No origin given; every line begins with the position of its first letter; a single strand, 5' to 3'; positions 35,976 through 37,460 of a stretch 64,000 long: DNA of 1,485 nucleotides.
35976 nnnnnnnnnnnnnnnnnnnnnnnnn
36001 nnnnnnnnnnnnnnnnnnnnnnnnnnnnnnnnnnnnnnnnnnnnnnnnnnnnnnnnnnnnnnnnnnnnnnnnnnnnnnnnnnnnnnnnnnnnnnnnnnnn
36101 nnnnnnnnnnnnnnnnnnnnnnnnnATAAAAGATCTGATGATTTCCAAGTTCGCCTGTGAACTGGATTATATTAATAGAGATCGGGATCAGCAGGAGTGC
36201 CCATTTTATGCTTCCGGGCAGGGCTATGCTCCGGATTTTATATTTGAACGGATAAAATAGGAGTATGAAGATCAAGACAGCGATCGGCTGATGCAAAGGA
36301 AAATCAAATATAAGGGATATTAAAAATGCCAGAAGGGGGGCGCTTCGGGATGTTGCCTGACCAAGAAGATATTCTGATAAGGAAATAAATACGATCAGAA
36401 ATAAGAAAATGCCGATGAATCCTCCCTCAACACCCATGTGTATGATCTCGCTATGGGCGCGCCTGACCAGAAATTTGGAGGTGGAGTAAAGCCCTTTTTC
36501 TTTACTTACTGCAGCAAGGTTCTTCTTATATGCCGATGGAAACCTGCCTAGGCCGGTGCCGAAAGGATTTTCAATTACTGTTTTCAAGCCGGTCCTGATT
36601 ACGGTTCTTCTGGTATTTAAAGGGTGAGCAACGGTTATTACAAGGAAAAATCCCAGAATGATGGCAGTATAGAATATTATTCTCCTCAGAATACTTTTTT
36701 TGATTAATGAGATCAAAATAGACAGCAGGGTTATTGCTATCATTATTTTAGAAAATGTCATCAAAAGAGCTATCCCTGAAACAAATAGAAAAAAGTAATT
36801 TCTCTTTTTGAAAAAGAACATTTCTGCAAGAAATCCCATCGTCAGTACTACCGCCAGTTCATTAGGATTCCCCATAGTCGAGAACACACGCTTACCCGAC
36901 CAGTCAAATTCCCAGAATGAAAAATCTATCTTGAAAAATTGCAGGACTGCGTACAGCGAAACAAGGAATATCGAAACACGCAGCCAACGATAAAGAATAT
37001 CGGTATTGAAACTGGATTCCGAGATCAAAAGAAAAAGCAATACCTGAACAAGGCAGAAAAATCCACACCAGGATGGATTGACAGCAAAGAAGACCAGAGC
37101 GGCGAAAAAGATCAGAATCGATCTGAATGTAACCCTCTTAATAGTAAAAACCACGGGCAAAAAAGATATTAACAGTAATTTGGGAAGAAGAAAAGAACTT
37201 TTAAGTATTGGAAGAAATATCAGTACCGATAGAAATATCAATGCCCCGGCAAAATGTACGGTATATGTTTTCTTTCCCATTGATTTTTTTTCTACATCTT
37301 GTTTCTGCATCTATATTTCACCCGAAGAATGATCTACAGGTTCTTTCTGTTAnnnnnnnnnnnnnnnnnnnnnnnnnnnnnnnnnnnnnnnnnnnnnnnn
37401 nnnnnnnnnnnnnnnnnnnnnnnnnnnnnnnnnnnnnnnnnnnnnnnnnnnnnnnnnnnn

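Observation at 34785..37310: Wzy_C-type membrane domain fused to a long C-terminal TPR array: candidate protein O-oligosaccharyltransferase rather than an O-antigen ligase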

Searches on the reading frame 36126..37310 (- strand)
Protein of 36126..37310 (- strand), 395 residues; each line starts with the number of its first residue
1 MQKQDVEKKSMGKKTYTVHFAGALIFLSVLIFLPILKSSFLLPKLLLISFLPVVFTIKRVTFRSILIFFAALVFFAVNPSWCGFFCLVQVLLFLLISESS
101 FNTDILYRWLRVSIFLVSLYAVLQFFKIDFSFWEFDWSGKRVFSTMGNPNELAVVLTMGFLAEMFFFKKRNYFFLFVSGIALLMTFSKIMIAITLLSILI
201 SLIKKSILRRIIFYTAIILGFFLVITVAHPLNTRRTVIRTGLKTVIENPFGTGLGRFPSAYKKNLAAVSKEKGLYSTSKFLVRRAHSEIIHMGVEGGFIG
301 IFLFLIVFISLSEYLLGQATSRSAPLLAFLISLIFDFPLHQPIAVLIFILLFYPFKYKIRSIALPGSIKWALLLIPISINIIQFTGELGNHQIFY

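Call 60: search_solved_structures(query=A4, max_evalue=0.01, show_alignments=3)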
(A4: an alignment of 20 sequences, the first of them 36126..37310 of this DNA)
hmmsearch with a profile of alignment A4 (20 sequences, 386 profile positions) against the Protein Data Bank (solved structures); distinct sequences matched with E-value up to 0.01: 2.
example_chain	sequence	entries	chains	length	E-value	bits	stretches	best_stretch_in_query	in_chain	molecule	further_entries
9rmk_A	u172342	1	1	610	1.9e-17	66.5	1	28-360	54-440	Oligosaccharyltransferase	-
7tpg_B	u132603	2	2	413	1.2e-14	57.3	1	9-341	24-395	Putative cell surface polysaccharide polymerase/ligase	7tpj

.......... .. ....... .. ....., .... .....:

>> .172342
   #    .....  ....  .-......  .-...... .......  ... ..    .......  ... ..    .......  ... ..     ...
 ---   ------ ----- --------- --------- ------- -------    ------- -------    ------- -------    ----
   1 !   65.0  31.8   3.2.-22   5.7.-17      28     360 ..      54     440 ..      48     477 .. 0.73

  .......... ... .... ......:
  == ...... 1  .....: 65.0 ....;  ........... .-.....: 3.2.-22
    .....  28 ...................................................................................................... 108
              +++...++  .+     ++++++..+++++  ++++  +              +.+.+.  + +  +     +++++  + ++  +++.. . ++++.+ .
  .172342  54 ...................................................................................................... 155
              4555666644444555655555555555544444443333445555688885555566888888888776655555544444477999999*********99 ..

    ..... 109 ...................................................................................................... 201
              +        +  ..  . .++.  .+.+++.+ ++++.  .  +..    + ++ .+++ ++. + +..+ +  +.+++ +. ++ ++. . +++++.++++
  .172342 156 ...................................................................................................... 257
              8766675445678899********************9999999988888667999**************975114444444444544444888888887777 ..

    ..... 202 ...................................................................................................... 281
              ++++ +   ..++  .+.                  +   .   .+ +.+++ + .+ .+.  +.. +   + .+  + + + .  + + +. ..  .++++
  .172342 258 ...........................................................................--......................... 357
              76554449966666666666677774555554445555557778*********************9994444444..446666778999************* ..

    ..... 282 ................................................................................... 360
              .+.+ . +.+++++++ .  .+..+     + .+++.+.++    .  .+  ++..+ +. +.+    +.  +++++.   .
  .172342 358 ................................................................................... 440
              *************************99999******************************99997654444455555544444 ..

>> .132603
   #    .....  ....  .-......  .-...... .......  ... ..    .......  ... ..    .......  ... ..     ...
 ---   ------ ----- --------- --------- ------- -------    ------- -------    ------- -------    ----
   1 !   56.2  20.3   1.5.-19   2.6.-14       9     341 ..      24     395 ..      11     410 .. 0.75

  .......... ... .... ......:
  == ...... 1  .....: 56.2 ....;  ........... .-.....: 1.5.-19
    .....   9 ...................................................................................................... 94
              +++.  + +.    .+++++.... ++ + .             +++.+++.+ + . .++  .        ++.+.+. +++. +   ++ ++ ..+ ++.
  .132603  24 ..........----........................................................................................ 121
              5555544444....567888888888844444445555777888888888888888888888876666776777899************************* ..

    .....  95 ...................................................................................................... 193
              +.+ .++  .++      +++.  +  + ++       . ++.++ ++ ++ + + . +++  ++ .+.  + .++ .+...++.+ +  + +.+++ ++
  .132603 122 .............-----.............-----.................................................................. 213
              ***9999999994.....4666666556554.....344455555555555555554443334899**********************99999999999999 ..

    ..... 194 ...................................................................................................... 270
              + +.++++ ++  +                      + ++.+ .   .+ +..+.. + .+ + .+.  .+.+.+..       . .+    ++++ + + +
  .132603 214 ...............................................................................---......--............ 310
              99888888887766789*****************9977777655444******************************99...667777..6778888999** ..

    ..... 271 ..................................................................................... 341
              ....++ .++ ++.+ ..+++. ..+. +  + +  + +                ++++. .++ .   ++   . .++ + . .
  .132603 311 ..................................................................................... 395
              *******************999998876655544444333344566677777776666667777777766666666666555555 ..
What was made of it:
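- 36147..37310 (-): Membrane domain, residues 1-388: about 13 TM helices, made up of a WaaL-like 12-TM core plus one extra helix (TM13, residues 366-388). The membrane-domain profile hits 9rmk_A at 1.9e-17 and 7tpg_B at 1.2e-14 (call 60).
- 36747..36749 (-): K188 codon, the position of the first pyrophosphate-binding Arg (WaaL R191 / PglL R224). call 60 alignment.
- Closest known: Neisseria PglL-type general O-oligosaccharyltransferase. Same: It is the best PDB sequence match of the membrane-domain profile (E 1.9e-17, call 60).
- The profile hits in the PDB are a ligase and an O-OTase (call 60).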
